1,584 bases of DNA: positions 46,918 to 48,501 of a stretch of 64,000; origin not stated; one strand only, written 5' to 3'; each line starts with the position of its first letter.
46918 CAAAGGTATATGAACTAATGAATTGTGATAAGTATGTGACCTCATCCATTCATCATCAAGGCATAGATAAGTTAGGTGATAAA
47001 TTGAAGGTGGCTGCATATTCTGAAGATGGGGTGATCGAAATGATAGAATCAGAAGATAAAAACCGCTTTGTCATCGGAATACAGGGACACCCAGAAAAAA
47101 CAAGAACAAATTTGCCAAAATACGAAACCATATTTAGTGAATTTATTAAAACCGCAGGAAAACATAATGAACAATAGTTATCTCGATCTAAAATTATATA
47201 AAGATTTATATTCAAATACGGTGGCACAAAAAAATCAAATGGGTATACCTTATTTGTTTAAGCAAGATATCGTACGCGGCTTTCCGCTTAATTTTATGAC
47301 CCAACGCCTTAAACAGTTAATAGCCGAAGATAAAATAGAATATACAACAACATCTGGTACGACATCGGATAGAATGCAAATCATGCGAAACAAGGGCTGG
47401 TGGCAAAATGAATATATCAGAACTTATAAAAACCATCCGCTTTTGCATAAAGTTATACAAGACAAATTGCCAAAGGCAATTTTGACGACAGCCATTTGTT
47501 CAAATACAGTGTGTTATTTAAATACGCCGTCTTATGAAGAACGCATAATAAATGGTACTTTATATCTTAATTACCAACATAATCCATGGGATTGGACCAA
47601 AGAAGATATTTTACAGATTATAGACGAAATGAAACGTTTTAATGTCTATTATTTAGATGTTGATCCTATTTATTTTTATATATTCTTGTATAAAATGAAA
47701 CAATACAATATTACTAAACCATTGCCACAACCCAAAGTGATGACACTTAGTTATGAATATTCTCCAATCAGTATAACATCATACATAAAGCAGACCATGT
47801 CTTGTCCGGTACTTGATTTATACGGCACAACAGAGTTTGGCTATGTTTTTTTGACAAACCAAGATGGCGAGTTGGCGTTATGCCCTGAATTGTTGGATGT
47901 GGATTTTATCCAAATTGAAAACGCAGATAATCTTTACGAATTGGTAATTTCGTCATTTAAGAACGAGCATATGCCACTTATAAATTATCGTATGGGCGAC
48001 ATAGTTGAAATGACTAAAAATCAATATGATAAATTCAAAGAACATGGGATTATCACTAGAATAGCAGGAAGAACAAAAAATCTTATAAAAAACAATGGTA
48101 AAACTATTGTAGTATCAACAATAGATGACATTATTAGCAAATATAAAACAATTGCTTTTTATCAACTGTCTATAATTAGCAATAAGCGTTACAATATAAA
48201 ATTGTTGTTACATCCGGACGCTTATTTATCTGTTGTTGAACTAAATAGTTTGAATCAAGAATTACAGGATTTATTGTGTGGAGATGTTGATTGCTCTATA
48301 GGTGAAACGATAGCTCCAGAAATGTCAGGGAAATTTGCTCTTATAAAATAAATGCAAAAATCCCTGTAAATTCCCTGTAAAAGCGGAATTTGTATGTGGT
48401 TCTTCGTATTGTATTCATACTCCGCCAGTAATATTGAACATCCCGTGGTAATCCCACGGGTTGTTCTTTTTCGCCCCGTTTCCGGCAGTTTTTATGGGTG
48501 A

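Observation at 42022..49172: Uncharacterised biosynthetic gene cluster next to an archaeal-type ValRS: possible aminoacyl-adenylate mimic or gamma-glutamylated, sulfur-containing metabolite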

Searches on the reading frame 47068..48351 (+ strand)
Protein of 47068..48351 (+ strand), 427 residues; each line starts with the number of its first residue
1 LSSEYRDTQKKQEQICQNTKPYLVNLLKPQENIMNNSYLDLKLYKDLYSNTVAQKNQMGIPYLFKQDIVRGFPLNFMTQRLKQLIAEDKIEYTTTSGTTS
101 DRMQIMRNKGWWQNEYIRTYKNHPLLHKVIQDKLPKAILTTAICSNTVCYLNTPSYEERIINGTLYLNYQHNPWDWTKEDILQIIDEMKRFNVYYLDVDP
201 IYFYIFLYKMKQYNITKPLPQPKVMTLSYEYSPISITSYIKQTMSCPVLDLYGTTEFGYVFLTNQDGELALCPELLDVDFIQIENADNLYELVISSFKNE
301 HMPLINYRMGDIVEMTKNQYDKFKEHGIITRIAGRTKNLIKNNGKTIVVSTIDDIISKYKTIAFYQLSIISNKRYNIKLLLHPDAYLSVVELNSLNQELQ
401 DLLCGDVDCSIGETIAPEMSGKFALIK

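Call 3: search_protein_families(library=pfam, proteins=[window:47068-48351:+])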
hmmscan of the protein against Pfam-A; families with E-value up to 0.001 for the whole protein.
window:47068-48351:+ (427 aa): 0 families

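Call 4: search_protein_families(library=ncbifam, proteins=[window:47068-48351:+])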
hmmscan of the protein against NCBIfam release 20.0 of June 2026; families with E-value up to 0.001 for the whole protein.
window:47068-48351:+ (427 aa): 5 families
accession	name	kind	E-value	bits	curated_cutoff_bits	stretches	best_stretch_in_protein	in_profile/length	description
NF053551.1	FlxY_rubin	equivalog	1.8e-14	53.3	520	1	271-382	254-369/424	flexirubin biosynthesis putative acyl-CoA ligase FlxY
NF045666.1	DVU1553_fam_AMP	equivalog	1.2e-10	41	300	1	184-319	174-314/331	DVU_1553 family AMP-dependent CoA ligase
NF041878.1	paak_haloarch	equivalog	2.2e-07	29.8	700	1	272-367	261-357/427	phenylacetate--CoA ligase PaaK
TIGR02304.1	aden_form_hyp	equivalog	1.4e-06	27.6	251.9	1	238-367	230-356/430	F390 synthetase-related protein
TIGR02155.1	PA_CoA_ligase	equivalog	1.6e-06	26.9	646.3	1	271-373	255-355/422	phenylacetate--CoA ligase PaaK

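Call 31: search_solved_structures(query=A2, max_evalue=1)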
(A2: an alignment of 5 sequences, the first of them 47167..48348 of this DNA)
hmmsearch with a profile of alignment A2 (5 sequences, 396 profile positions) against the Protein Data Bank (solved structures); distinct sequences matched with E-value up to 1: 7.
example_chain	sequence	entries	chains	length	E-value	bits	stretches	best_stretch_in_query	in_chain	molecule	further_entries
4r1l_A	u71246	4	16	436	6.9e-11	44.8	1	157-390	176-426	Phenylacetate-coenzyme A ligase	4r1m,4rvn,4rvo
9s3l_A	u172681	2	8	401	2.2e-10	43.2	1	204-374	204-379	Phenylacetate-CoA ligase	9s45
3jbn_AV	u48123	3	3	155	0.0014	20.7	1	252-349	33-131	60S ribosomal protein eL21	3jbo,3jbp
3j79_V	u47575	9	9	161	0.0016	20.5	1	252-349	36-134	60S ribosomal protein eL21 | 60S ribosomal protein L21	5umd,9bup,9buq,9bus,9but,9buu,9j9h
8tpu_AV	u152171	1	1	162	0.0017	20.5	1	252-349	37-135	60S ribosomal protein L21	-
2y27_A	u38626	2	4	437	0.034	16.2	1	236-371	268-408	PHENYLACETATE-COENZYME A LIGASE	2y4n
2y4o_A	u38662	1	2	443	0.1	14.6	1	239-379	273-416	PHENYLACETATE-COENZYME A LIGASE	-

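Call 34: find_homologous_proteins(query=window:47167-48348:+)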
Query window:47167-48348:+ (394 aa): 108 proteins with E <= 0.001 among 1949 candidates.
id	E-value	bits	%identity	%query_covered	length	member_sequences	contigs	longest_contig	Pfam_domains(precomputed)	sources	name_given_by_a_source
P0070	1.4e-263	891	99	100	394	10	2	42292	-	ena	-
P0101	9.5e-190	648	73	100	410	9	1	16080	-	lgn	-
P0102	2.2e-144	499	57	100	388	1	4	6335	-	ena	-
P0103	1.4e-116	407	52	99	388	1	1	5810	-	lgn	-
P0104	2.0e-98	348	48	95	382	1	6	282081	-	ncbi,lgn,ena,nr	ncbi:MAG: hypothetical protein IJE59_03035 [Clostridia bacterium]|nr:hypothetical protein [Clostridi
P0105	5.7e-98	346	47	95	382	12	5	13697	-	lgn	-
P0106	1.9e-97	345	47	95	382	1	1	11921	-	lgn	-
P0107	2.1e-97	344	47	95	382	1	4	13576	-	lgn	-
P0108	5.0e-97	343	47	95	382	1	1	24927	-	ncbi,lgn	-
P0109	1.3e-96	342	47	95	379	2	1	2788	-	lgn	-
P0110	3.7e-96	340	43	93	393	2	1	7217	-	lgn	-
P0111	4.6e-96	340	46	100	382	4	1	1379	-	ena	-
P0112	1.4e-95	338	45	94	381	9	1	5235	-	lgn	-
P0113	2.5e-95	338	46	95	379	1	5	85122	-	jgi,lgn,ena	-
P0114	1.1e-94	335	42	98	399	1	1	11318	-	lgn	-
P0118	7.5e-94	333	42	99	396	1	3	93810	-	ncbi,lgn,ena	-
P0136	2.9e-92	327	44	95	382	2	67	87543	PF27533.1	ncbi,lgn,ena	-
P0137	3.0e-92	327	44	95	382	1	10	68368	PF27533.1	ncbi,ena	-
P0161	3.3e-90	321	43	94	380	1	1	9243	-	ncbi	-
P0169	2.3e-89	318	44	95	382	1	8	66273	PF27533.1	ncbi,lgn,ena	-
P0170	5.6e-89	317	44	95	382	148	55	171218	-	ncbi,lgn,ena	-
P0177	5.5e-87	310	42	93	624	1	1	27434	PF07722.20,PF00117.35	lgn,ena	-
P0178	3.2e-83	298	39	98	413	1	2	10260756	-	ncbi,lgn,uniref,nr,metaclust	ncbi:hypothetical protein [Stigmatella aurantiaca]|uniref:Conserved uncharacterized protein n=1 Tax=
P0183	1.8e-76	275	41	93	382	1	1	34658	-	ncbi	-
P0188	4.0e-73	264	40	93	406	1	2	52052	-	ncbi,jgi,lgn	-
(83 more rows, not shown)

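Call 35: find_encoding_contigs(protein=P0178, flank=10000, max_places=1)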
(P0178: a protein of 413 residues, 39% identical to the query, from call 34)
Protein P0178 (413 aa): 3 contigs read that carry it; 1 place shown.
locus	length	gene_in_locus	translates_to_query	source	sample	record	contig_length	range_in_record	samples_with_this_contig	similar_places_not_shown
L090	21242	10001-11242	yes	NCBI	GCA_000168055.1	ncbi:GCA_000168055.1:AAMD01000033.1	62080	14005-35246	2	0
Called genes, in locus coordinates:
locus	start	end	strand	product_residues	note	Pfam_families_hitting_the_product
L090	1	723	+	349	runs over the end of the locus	PF01757:Acyl_transf_3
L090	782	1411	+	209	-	PF00657:Lipase_GDSL, PF13472:Lipase_GDSL_2, PF04311:DUF459 (weak)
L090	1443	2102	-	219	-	PF27412:MlpA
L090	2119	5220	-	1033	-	PF13620:CarboxypepD_reg, PF25183:OMP_b-brl_4, PF00593:TonB_dep_Rec_b-barrel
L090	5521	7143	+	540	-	PF02310:B12-binding, PF04055:Radical_SAM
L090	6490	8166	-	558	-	-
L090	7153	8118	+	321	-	PF08443:RimK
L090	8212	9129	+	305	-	PF04055:Radical_SAM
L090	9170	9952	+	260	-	PF07722:Peptidase_C26, PF00117:GATase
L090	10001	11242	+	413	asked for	-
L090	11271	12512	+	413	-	PF00266:Aminotran_5, PF00155:Aminotran_1_2, PF01053:Cys_Met_Meta_PP (weak), PF01041:DegT_DnrJ_EryC1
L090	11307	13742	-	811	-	-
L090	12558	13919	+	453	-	PF04107:GCS2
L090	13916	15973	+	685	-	PF04055:Radical_SAM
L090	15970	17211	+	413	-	PF13621:Cupin_8, PF08007:JmjC_2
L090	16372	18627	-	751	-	-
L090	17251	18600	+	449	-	PF00067:p450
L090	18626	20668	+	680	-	PF07690:MFS_1, PF00854:PTR2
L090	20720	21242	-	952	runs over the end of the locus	PF00133:tRNA-synt_1, PF09334:tRNA-synt_1g, PF08264:Anticodon_1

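Call 36: find_encoding_contigs(protein=P0177, flank=10000, max_places=1)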
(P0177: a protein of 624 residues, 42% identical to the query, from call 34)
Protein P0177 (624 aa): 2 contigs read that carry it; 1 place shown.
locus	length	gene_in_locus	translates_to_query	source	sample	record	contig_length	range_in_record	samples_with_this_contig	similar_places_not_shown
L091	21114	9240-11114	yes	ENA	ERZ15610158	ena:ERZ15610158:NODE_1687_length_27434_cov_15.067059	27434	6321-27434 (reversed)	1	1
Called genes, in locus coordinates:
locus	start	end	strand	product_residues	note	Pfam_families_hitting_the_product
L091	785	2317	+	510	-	-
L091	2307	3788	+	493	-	PF00501:AMP-binding, PF13193:AMP-binding_C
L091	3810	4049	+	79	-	PF00550:PP-binding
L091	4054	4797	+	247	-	PF00106:adh_short, PF08659:KR, PF13561:adh_short_C2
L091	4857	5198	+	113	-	PF00550:PP-binding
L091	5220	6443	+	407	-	-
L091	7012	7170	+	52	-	-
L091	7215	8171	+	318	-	-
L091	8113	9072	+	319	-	PF14397:ATPgrasp_ST (weak), PF02655:ATP-grasp_3 (weak), PF08443:RimK, PF14398:ATPgrasp_YheCD (faint), PF02955:GSH-S_ATP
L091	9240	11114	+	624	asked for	PF07722:Peptidase_C26, PF00117:GATase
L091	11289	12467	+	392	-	PF00155:Aminotran_1_2, PF00266:Aminotran_5, PF01212:Beta_elim_lyase (weak)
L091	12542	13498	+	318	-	PF01136:Peptidase_U32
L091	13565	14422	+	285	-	PF04055:Radical_SAM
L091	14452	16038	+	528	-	PF04055:Radical_SAM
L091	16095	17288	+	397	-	-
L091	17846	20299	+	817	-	PF00133:tRNA-synt_1, PF01406:tRNA-synt_1e (faint), PF09334:tRNA-synt_1g, PF08264:Anticodon_1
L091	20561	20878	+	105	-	PF01609:DDE_Tnp_1, PF13612:DDE_Tnp_1_3 (weak)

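Call 37: find_encoding_contigs(protein=P0170, flank=10000, max_places=2)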
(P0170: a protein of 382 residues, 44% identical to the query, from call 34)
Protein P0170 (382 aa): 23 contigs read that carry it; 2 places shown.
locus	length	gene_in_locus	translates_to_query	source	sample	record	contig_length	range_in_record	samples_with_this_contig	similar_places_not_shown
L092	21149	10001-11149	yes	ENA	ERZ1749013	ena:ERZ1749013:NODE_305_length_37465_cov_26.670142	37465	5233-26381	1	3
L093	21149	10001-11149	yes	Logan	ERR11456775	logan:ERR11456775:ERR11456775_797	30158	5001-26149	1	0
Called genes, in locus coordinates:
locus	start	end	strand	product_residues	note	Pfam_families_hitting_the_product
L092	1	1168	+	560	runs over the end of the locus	-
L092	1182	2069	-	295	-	PF00126:HTH_1, PF03466:LysR_substrate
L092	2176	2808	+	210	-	-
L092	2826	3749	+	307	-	PF04545:Sigma70_r4 (weak)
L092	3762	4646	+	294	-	-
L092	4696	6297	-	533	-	PF00664:ABC_membrane, PF00005:ABC_tran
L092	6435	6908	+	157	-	PF00293:NUDIX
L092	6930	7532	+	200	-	PF13302:Acetyltransf_3, PF00583:Acetyltransf_1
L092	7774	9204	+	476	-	PF13328:HD_4, PF01966:HD, PF04607:RelA_SpoT, PF02824:TGS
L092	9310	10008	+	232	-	PF07722:Peptidase_C26, PF00117:GATase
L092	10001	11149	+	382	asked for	-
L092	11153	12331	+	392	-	PF00266:Aminotran_5, PF00155:Aminotran_1_2, PF01053:Cys_Met_Meta_PP (faint), PF01212:Beta_elim_lyase (weak)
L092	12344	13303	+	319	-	PF01136:Peptidase_U32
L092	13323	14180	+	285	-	PF04055:Radical_SAM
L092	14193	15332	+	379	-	PF04107:GCS2 (weak)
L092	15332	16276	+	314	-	PF14397:ATPgrasp_ST (faint), PF02655:ATP-grasp_3, PF08443:RimK, PF02955:GSH-S_ATP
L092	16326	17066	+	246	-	PF00793:DAHP_synth_1, PF03102:NeuB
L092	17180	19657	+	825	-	PF00133:tRNA-synt_1, PF09334:tRNA-synt_1g, PF13603:tRNA-synt_1_2, PF08264:Anticodon_1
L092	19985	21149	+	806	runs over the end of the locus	PF00133:tRNA-synt_1, PF01406:tRNA-synt_1e (faint), PF09334:tRNA-synt_1g, PF13603:tRNA-synt_1_2, PF08264:Anticodon_1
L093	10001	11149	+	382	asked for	-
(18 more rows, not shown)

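Call 39: search_protein_families(library=ncbifam, proteins=[L091:17846-20299:+, L092:17180-19657:+, L092:19985-21148:+, L090:20720-21241:-, L092:6930-7532:+, L092:16326-17066:+, L092:12344-13303:+], max_evalue=0.00001)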
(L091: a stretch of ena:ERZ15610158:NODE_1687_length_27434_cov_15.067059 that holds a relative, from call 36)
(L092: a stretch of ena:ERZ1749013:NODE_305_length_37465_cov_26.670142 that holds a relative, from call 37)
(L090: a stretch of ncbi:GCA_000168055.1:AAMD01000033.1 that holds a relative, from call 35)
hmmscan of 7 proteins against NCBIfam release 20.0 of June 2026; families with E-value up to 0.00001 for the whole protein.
L091:17846-20299:+ (817 aa): 17 families
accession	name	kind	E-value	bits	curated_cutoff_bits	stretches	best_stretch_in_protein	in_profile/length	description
NF009687.0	PRK13208.1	equivalog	6.5e-300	997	738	1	2-810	6-793/801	valine--tRNA ligase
TIGR00422.1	valS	equivalog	2.9e-219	730.3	612.1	1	3-810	2-791/863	valine--tRNA ligase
NF000540.1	alt_ValS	exception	1.7e-215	717.7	900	2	101-800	121-823/827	valine--tRNA ligase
NF004349.1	PRK05729.1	equivalog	9.7e-164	546.8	704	1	4-782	2-744/860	valine--tRNA ligase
NF011492.0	PRK14900.1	equivalog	7.5e-122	408.1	1783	1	2-784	9-774/1044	valine--tRNA ligase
TIGR00392.1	ileS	equivalog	1.2e-112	377.7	621.4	2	250-782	310-852/861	isoleucine--tRNA ligase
NF040702.1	ileS_w_GNAT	exception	1.3e-63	215.1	1999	2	247-774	489-1017/1100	isoleucine--tRNA ligase, N-acetyltransferase domain-containing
NF008957.0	PRK12300.1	subfamily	9.1e-56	189.4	677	3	5-232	3-241/946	leucine--tRNA ligase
NF000258.1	MupB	exception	1.1e-55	189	1900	2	258-717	303-763/1033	mupirocin-resistant isoleucine--tRNA ligase MupB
NF000257.1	MupA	exception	1.4e-48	165.4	1900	2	259-778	300-816/1024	mupirocin-resistant isoleucine--tRNA ligase MupA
TIGR00396.1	leuS_bact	equivalog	5.4e-47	160.4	548.4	3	6-185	1-167/843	leucine--tRNA ligase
TIGR00395.1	leuS_arch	equivalog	3.4e-43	147.8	648.5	3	10-232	2-235/938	leucine--tRNA ligase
TIGR00398.1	metG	equivalog_domain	7.3e-22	77.8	336.35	2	38-192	3-141/530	methionine--tRNA ligase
NF008900.0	PRK12267.1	equivalog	4.7e-17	61.7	598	1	37-235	7-191/648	methionine--tRNA ligase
NF001100.0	PRK00133.1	equivalog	1.2e-15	57.1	587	1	43-181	14-137/676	methionine--tRNA ligase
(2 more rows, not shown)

L092:17180-19657:+ (825 aa): 16 families
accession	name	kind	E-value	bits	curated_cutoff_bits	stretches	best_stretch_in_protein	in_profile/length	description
NF009687.0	PRK13208.1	equivalog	3.3e-300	997.9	738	1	2-790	6-794/801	valine--tRNA ligase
TIGR00422.1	valS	equivalog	6.3e-227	755.6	612.1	1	4-814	3-818/863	valine--tRNA ligase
NF000540.1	alt_ValS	exception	5.8e-206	686.1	900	1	11-781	10-825/827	valine--tRNA ligase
NF004349.1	PRK05729.1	equivalog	7.1e-176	586.9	704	1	7-819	5-804/860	valine--tRNA ligase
NF011492.0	PRK14900.1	equivalog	1.5e-118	397.2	1783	1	10-763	18-776/1044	valine--tRNA ligase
TIGR00392.1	ileS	equivalog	5.7e-116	388.7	621.4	2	245-758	309-851/861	isoleucine--tRNA ligase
NF040702.1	ileS_w_GNAT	exception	1.3e-64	218.4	1999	2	244-717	490-972/1100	isoleucine--tRNA ligase, N-acetyltransferase domain-containing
NF000258.1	MupB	exception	4.9e-62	210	1900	2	246-759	295-822/1033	mupirocin-resistant isoleucine--tRNA ligase MupB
NF008957.0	PRK12300.1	subfamily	5e-59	200.2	677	3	9-228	8-241/946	leucine--tRNA ligase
TIGR00396.1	leuS_bact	equivalog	2.7e-55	187.9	548.4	4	11-185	7-168/843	leucine--tRNA ligase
NF000257.1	MupA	exception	2.5e-50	171.2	1900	2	249-778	294-840/1024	mupirocin-resistant isoleucine--tRNA ligase MupA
TIGR00395.1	leuS_arch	equivalog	1.8e-49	168.6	648.5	2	11-228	4-235/938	leucine--tRNA ligase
TIGR00398.1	metG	equivalog_domain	2.1e-27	96.1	336.35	2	37-186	3-137/530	methionine--tRNA ligase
NF001100.0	PRK00133.1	equivalog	7.7e-23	80.9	587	2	44-178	16-135/676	methionine--tRNA ligase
NF008900.0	PRK12267.1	equivalog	8.6e-19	67.5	598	2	38-187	9-143/648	methionine--tRNA ligase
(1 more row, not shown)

L092:19985-21148:+ (388 aa): 15 families
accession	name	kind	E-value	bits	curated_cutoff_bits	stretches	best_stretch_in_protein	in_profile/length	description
NF009687.0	PRK13208.1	equivalog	7.5e-162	540.3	738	1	2-388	6-392/801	valine--tRNA ligase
TIGR00422.1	valS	equivalog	1.8e-118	396.8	612.1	1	3-388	2-396/863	valine--tRNA ligase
NF000540.1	alt_ValS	exception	1.2e-115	387.4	900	2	93-388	114-426/827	valine--tRNA ligase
NF004349.1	PRK05729.1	equivalog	6.7e-89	299.2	704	1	4-388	2-389/860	valine--tRNA ligase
TIGR00392.1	ileS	equivalog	3.1e-58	197.7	621.4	2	3-228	3-245/861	isoleucine--tRNA ligase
NF011492.0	PRK14900.1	equivalog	7.8e-55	186.2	1783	1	2-359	9-374/1044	valine--tRNA ligase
NF008957.0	PRK12300.1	subfamily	1.6e-47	162.1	677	2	7-230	5-241/946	leucine--tRNA ligase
NF040702.1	ileS_w_GNAT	exception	1.5e-41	142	1999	2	10-211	21-234/1100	isoleucine--tRNA ligase, N-acetyltransferase domain-containing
TIGR00395.1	leuS_arch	equivalog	3.6e-41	141.1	648.5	2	12-230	4-235/938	leucine--tRNA ligase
TIGR00396.1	leuS_bact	equivalog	4e-38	131.1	548.4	2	8-184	3-167/843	leucine--tRNA ligase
NF000258.1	MupB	exception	3.1e-36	124.6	1900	2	10-228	7-234/1033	mupirocin-resistant isoleucine--tRNA ligase MupB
NF000257.1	MupA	exception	4.3e-34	117.4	1900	2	4-228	3-235/1024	mupirocin-resistant isoleucine--tRNA ligase MupA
TIGR00398.1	metG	equivalog_domain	2e-18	66.4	336.35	1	37-185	3-136/530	methionine--tRNA ligase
NF001100.0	PRK00133.1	equivalog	2.6e-14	52.7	587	1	42-176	14-133/676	methionine--tRNA ligase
NF008900.0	PRK12267.1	equivalog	7.8e-13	47.8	598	1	35-187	6-143/648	methionine--tRNA ligase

L090:20720-21241:- (173 aa): 4 families
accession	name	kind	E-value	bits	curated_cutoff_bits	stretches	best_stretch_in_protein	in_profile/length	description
NF000540.1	alt_ValS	exception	6.4e-19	67.4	900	1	3-133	700-822/827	valine--tRNA ligase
NF009687.0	PRK13208.1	equivalog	1.3e-14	53.3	738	1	1-145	660-794/801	valine--tRNA ligase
TIGR00422.1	valS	equivalog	4.5e-08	31.6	612.1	1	14-152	665-799/863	valine--tRNA ligase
NF004349.1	PRK05729.1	equivalog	5e-06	25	704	1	19-144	654-774/860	valine--tRNA ligase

L092:6930-7532:+ (200 aa): 1 family
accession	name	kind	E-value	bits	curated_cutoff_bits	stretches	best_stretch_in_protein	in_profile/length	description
TIGR03585.1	PseH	equivalog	7.3e-06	26.1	93.1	1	63-158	44-137/156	UDP-4-amino-4,6-dideoxy-N-acetyl-beta-L-altrosamine N-acetyltransferase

L092:16326-17066:+ (246 aa): 9 families
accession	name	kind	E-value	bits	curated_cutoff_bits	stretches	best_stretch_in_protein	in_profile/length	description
NF006421.0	PRK08673.1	subfamily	3.2e-113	378.4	335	1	3-244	93-334/338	3-deoxy-7-phosphoheptulonate synthase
TIGR01361.1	DAHP_synth_Bsub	equivalog_domain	2.9e-101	338.2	267.75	1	3-237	24-258/260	3-deoxy-7-phosphoheptulonate synthase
NF009239.0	PRK12595.1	equivalog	1.1e-88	297.7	279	1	6-241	120-355/360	bifunctional 3-deoxy-7-phosphoheptulonate synthase/chorismate mutase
NF009933.0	PRK13396.1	subfamily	1.4e-86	290.7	486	1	3-241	100-339/352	3-deoxy-7-phosphoheptulonate synthase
NF041229.1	BagF_FevY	exception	8.3e-77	258.6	700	1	7-231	93-317/340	phospho-2-dehydro-3-deoxyheptonate aldolase BagF/FevY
NF003543.0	PRK05198.1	equivalog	6.2e-37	127.1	242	1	2-244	15-272/273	3-deoxy-8-phosphooctulonate synthase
TIGR01362.1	KDO8P_synth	equivalog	5.8e-36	124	314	1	4-244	2-257/258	3-deoxy-8-phosphooctulonate synthase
NF009109.0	PRK12457.1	equivalog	8e-19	68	457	1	43-245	61-274/281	3-deoxy-8-phosphooctulonate synthase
TIGR03586.1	PseI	equivalog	4.4e-07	29.4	340.25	1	90-236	113-250/327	pseudaminic acid synthase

L092:12344-13303:+ (319 aa): 0 families
